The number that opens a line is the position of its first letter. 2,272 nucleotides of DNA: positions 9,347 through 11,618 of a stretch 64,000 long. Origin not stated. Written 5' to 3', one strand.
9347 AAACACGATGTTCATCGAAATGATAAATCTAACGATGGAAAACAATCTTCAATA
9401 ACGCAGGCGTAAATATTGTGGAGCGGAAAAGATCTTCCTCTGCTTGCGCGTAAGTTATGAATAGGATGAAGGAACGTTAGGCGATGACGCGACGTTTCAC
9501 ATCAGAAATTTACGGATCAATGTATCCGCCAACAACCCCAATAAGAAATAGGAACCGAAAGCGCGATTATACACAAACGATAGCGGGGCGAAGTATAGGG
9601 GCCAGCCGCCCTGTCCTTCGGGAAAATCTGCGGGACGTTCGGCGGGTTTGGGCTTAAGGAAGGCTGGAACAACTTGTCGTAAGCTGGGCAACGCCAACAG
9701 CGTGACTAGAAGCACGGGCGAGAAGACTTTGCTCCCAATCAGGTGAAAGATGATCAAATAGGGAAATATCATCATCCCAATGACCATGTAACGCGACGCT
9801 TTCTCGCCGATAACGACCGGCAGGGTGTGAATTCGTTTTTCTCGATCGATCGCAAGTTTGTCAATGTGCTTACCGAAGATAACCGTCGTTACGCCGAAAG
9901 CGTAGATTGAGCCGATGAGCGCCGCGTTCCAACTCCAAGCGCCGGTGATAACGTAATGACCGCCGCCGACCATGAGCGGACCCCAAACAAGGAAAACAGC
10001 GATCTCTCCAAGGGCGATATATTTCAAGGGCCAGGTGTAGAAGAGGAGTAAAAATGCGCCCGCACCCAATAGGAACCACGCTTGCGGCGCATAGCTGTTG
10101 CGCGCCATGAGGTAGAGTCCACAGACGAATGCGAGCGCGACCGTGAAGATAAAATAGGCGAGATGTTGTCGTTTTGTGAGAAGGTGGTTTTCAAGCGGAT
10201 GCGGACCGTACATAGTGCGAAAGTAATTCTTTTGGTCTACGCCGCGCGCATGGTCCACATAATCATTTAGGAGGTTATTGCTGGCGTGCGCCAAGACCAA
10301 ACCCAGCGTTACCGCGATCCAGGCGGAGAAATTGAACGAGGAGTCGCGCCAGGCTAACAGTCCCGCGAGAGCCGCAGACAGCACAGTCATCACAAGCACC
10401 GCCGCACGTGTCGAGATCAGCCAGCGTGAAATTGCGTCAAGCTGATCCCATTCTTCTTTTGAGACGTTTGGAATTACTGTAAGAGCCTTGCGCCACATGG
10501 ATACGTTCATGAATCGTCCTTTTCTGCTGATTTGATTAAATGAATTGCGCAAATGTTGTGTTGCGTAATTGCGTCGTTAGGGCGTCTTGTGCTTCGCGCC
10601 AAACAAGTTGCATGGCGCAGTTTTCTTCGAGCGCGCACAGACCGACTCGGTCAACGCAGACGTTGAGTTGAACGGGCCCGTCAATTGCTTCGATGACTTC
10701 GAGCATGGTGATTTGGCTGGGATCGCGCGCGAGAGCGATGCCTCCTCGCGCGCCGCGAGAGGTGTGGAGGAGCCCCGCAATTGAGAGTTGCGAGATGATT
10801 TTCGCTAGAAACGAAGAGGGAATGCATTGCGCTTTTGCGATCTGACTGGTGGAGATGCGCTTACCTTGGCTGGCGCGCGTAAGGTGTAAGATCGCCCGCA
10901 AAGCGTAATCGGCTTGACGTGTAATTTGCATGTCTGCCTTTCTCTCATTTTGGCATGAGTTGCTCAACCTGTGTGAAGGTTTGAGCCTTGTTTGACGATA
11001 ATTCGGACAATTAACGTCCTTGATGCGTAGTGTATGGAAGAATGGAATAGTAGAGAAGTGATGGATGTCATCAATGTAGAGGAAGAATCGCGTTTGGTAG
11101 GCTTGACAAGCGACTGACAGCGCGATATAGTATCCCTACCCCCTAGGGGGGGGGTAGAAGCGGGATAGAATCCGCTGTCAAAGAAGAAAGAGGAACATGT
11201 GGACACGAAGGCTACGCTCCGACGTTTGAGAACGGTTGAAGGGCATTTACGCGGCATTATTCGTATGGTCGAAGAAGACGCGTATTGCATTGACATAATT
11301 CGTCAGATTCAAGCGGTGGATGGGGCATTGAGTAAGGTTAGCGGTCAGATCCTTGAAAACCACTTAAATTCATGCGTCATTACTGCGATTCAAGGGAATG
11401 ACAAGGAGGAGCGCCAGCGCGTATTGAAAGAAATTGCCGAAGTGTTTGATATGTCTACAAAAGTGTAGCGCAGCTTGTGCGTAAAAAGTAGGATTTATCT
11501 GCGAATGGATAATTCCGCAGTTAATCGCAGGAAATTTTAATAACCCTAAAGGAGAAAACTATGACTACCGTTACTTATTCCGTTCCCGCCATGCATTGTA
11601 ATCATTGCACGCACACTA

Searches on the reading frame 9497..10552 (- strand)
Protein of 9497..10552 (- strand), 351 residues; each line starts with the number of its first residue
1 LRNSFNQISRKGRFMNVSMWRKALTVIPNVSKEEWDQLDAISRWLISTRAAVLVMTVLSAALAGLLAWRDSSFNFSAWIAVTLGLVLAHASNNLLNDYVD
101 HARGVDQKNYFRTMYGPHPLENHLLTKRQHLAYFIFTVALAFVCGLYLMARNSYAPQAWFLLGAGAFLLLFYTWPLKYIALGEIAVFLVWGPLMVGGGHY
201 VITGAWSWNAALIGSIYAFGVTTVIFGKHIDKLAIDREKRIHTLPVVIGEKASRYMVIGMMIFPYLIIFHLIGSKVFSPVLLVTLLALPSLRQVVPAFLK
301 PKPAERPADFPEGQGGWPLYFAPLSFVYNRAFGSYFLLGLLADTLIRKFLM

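Call 33: search_protein_families(library=pfam, proteins=[window:9497-10552:-], max_evalue=0.001)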
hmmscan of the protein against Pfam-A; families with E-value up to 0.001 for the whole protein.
window:9497-10552:- (351 aa): 1 family
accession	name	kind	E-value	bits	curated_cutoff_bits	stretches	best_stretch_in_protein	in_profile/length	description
PF01040.23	UbiA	-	8.9e-31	107.5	34.2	1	58-292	2-227/250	UbiA prenyltransferase family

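Call 74: search_protein_families(library=ncbifam, proteins=[window:9497-10552:-], max_evalue=0.00001)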
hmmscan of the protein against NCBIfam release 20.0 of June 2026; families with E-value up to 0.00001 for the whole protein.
window:9497-10552:- (351 aa): 15 families
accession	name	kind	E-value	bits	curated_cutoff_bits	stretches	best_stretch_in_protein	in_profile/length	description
NF004617.0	PRK05951.1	equivalog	3.8e-28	98.5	239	1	45-295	18-267/306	prenyltransferase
NF004749.0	PRK06080.1-1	equivalog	1.9e-22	79.8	277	1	37-301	15-277/311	1,4-dihydroxy-2-naphthoate polyprenyltransferase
NF004751.0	PRK06080.1-3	equivalog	3e-22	79.5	264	1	40-294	9-258/296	1,4-dihydroxy-2-naphthoate polyprenyltransferase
NF004750.0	PRK06080.1-2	equivalog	3.9e-17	62.5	346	1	40-294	5-263/301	1,4-dihydroxy-2-naphthoate polyprenyltransferase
TIGR00751.1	menA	equivalog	8.5e-16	58.2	102.15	1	63-291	16-247/284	1,4-dihydroxy-2-naphthoate octaprenyltransferase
TIGR02235.1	menA_cyano-plnt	equivalog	5e-13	49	225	1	49-290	7-243/285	2-carboxy-1,4-naphthoquinone phytyltransferase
NF004754.0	PRK06080.1-6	equivalog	1.3e-11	44.4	522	1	37-289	5-261/308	1,4-dihydroxy-2-naphthoate polyprenyltransferase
NF009523.0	PRK12884.1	equivalog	2.4e-11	43.4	269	1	49-283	12-230/279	prenyltransferase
NF009926.0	PRK13387.1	equivalog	7.2e-11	41.7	316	1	72-188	35-149/317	1,4-dihydroxy-2-naphthoate polyprenyltransferase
NF004753.0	PRK06080.1-5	equivalog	2.5e-10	40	555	1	50-300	25-274/312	1,4-dihydroxy-2-naphthoate polyprenyltransferase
NF009521.0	PRK12882.1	equivalog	1.7e-08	34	296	1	48-267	12-217/280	geranylgeranylglycerol-phosphate geranylgeranyltransferase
NF004752.0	PRK06080.1-4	subfamily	1.2e-07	31.7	289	1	68-300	31-268/300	1,4-dihydroxy-2-naphthoate polyprenyltransferase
NF005742.0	PRK07566.1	equivalog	1.9e-06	27.2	313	1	62-288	53-271/315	chlorophyll synthase ChlG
NF009522.0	PRK12883.1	equivalog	6.9e-06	25.8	353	1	75-258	36-204/279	geranylgeranylglycerol-phosphate geranylgeranyltransferase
TIGR01473.1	cyoE_ctaB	equivalog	9.4e-06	25.6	210.3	0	51-284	10-234/281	heme o synthase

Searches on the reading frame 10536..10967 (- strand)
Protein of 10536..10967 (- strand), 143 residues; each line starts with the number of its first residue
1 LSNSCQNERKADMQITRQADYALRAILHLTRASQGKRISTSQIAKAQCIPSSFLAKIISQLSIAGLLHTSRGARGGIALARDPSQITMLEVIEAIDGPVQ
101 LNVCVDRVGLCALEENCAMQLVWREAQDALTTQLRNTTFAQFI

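Call 74: search_protein_families(library=ncbifam, proteins=[window:10536-10967:-], max_evalue=0.00001)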
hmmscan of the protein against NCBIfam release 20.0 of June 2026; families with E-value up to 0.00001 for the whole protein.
window:10536-10967:- (143 aa): 7 families
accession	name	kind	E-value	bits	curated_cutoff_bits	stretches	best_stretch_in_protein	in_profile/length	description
TIGR00738.1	rrf2_super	superfamily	5.7e-33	113.6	73.3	1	13-141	1-129/132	Rrf2 family transcriptional regulator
TIGR02944.1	suf_reg_Xantho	equivalog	1.6e-24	86.7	110.65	1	13-141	2-129/130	SUF system Fe-S cluster assembly regulator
NF008886.0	PRK11920.1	equivalog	9.3e-21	74.1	193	1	13-141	1-129/153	iron-responsive transcriptional regulator RirA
NF047409.1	Cys_reg_CymR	equivalog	6.1e-19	68.5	195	1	13-141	1-122/139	cysteine metabolism transcriptional regulator CymR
NF008240.0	PRK11014.1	equivalog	7.4e-19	68.2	182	1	13-142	1-127/141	nitric oxide-sensing transcriptional repressor NsrR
TIGR02010.1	IscR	equivalog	2.5e-18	66.2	207.55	1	13-142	1-129/135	Fe-S cluster assembly transcriptional regulator IscR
NF008110.0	PRK10857.1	equivalog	2.2e-17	63.3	275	1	13-141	1-128/164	Fe-S cluster assembly transcriptional regulator IscR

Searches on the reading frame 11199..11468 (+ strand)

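Call 74: search_protein_families(library=ncbifam, proteins=[window:11199-11468:+], max_evalue=0.00001)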
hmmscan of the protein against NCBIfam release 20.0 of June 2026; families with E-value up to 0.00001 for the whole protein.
window:11199-11468:+ (89 aa): 3 families
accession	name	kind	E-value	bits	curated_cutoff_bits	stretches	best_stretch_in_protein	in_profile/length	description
NF052430.1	repress_RicR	exception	4.1e-20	72.2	175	1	7-74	12-79/93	copper-sensing transcriptional repressor RicR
NF008464.0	PRK11352.1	equivalog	4.7e-09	36.5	133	1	3-60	8-65/91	formaldehyde-responsive transcriptional repressor FrmR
NF011613.0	PRK15039.1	equivalog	4.4e-06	27.3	138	1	8-84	13-86/90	Ni(II)/Co(II)-binding transcriptional repressor RcnR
